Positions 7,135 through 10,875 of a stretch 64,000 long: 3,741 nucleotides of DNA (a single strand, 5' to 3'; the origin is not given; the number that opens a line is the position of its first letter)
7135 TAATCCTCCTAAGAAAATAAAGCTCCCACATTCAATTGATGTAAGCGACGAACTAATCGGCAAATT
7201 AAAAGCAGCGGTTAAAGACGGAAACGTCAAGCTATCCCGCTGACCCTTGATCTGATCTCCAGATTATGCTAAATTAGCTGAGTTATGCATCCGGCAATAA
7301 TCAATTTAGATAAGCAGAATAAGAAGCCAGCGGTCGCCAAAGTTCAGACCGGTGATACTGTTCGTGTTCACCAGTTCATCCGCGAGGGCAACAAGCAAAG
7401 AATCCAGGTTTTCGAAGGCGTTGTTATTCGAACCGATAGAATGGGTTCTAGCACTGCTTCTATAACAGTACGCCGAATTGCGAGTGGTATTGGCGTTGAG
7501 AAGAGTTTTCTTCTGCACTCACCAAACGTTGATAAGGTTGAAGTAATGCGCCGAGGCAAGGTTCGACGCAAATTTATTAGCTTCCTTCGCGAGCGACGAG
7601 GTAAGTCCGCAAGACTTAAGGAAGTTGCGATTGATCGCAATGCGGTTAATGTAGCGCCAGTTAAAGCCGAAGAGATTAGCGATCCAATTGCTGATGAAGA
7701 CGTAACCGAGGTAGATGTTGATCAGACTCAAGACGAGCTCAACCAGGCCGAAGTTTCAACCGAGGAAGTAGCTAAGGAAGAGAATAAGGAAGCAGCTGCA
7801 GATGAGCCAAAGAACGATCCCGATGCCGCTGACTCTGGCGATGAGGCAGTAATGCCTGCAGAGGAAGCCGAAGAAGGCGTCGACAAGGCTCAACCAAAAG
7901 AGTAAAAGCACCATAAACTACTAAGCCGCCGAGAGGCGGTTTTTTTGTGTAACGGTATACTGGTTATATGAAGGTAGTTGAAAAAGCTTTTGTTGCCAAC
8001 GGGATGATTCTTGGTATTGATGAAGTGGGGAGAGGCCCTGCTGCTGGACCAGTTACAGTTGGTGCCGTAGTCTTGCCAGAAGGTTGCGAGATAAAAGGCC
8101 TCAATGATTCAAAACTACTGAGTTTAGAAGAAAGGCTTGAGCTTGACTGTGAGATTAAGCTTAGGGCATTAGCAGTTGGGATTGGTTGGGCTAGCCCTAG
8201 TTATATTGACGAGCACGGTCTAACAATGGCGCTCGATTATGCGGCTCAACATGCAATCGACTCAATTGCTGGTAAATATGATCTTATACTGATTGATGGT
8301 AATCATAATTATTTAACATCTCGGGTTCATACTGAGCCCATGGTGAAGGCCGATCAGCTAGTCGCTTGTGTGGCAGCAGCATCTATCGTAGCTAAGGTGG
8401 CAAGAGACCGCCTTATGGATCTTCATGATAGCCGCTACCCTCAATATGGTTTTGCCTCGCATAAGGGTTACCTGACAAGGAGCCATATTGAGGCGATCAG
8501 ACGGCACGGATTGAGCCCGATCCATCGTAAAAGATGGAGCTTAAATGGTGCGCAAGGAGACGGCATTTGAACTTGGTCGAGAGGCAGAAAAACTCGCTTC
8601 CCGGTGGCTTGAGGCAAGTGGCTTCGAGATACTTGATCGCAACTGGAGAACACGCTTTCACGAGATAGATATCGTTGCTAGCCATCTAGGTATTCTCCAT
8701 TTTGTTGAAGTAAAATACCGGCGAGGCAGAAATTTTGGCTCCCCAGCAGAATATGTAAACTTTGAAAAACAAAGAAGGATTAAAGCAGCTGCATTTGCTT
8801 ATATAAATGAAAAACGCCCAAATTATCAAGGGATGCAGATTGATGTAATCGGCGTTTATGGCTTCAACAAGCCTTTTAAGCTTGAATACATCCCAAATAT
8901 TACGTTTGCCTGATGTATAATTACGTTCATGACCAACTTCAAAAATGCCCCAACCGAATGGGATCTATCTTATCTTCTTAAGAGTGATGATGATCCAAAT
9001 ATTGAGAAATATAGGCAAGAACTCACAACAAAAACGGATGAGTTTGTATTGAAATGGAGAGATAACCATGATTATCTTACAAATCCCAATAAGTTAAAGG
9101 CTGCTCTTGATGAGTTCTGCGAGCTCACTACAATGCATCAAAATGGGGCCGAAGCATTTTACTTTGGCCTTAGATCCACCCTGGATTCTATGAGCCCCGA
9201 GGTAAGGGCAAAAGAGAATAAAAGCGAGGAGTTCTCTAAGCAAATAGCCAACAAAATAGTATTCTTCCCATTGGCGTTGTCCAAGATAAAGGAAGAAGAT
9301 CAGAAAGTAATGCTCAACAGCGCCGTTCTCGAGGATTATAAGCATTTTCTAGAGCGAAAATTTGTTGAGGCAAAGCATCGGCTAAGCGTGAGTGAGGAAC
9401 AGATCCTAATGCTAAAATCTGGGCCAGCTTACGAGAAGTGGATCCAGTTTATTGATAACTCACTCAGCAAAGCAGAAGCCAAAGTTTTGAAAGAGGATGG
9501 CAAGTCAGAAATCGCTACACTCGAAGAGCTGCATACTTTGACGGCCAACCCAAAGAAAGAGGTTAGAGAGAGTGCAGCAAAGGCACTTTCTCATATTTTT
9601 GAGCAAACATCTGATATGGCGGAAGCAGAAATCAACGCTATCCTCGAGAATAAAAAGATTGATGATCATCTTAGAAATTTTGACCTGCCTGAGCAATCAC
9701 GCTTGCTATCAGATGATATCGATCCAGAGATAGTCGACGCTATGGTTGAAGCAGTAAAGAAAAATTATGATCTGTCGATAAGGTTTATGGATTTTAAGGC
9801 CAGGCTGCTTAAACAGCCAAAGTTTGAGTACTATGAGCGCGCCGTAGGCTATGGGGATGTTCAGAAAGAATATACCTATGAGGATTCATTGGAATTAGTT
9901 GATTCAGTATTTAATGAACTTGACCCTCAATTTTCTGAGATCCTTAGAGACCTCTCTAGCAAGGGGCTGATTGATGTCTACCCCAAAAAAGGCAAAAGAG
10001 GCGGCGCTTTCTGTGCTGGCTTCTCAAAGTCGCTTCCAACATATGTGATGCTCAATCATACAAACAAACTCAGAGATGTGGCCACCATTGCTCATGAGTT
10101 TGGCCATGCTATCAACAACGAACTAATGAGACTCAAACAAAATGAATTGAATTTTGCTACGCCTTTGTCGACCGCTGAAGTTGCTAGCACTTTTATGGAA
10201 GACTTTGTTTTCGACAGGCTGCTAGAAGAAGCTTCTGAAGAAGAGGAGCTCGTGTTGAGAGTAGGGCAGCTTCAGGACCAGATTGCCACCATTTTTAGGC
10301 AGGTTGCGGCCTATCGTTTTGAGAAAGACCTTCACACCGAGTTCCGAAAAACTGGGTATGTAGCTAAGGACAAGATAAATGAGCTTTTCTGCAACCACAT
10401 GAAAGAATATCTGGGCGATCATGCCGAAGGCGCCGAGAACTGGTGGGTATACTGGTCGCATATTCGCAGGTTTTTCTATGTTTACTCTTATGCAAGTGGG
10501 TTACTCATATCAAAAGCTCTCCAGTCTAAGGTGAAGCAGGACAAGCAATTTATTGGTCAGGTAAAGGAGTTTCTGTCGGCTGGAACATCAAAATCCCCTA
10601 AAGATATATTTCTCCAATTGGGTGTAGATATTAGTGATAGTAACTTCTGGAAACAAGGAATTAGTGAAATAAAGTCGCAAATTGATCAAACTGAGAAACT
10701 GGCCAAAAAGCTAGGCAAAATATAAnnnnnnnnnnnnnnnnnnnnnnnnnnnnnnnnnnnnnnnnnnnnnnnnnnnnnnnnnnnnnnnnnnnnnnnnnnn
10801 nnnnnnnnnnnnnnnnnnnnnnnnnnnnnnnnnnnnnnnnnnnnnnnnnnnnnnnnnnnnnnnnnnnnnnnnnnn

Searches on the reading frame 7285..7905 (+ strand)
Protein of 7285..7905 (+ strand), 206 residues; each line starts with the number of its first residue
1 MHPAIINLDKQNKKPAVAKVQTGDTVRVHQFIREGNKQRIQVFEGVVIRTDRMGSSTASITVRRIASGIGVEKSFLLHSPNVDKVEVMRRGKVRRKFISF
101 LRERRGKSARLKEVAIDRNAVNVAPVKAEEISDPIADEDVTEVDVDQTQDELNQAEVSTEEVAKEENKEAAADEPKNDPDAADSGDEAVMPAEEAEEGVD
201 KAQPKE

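Call 48: search_protein_families(library=pfam, proteins=[window:7285-7905:+], max_evalue=0.001)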
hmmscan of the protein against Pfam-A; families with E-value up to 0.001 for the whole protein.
window:7285-7905:+ (206 aa): 1 family
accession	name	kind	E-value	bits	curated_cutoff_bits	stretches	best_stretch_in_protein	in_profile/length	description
PF01245.26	Ribosomal_L19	-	2.7e-35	121.1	22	1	7-113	5-110/111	Ribosomal protein L19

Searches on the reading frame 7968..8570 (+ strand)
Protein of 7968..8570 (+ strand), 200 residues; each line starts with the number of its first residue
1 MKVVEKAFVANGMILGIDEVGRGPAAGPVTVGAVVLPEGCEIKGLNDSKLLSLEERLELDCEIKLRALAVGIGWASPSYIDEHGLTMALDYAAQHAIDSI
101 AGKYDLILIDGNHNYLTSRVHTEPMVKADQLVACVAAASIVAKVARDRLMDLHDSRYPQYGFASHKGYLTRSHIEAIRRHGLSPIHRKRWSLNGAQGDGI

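Call 48: search_protein_families(library=pfam, proteins=[window:7968-8570:+], max_evalue=0.001)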
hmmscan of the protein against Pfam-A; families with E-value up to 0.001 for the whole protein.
window:7968-8570:+ (200 aa): 1 family
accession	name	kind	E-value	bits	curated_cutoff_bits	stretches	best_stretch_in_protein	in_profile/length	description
PF01351.25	RNase_HII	-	1.1e-31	110.7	25.8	1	15-191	1-197/199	Ribonuclease HII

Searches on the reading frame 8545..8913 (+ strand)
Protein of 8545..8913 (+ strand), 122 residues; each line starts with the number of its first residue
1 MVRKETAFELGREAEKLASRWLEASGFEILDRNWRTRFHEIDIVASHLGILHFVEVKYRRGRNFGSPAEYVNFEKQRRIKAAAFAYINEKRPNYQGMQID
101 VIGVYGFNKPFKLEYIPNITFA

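Call 48: search_protein_families(library=pfam, proteins=[window:8545-8913:+], max_evalue=0.001)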
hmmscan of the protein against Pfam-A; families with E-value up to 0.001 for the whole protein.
window:8545-8913:+ (122 aa): 2 families
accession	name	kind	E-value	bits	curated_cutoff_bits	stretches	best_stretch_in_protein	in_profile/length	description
PF02021.23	UPF0102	-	2.3e-27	95.6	23.6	1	14-104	1-80/80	Uncharacterised protein family UPF0102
PF08378.17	NERD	-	4.9e-05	24.3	22.1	1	11-73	2-69/111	Nuclease-related domain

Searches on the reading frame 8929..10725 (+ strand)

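Call 72: search_protein_families(library=pfam, proteins=[window:8929-10725:+], max_evalue=0.00001)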
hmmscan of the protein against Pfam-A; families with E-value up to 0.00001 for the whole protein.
window:8929-10725:+ (598 aa): 2 families
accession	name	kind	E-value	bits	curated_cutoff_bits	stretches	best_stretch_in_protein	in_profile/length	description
PF01432.26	Peptidase_M3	-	1.3e-41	143.9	27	1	204-577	2-454/457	Peptidase family M3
PF08439.15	Peptidase_M3_N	-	4e-07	30.6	25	1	119-178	4-64/70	Oligopeptidase F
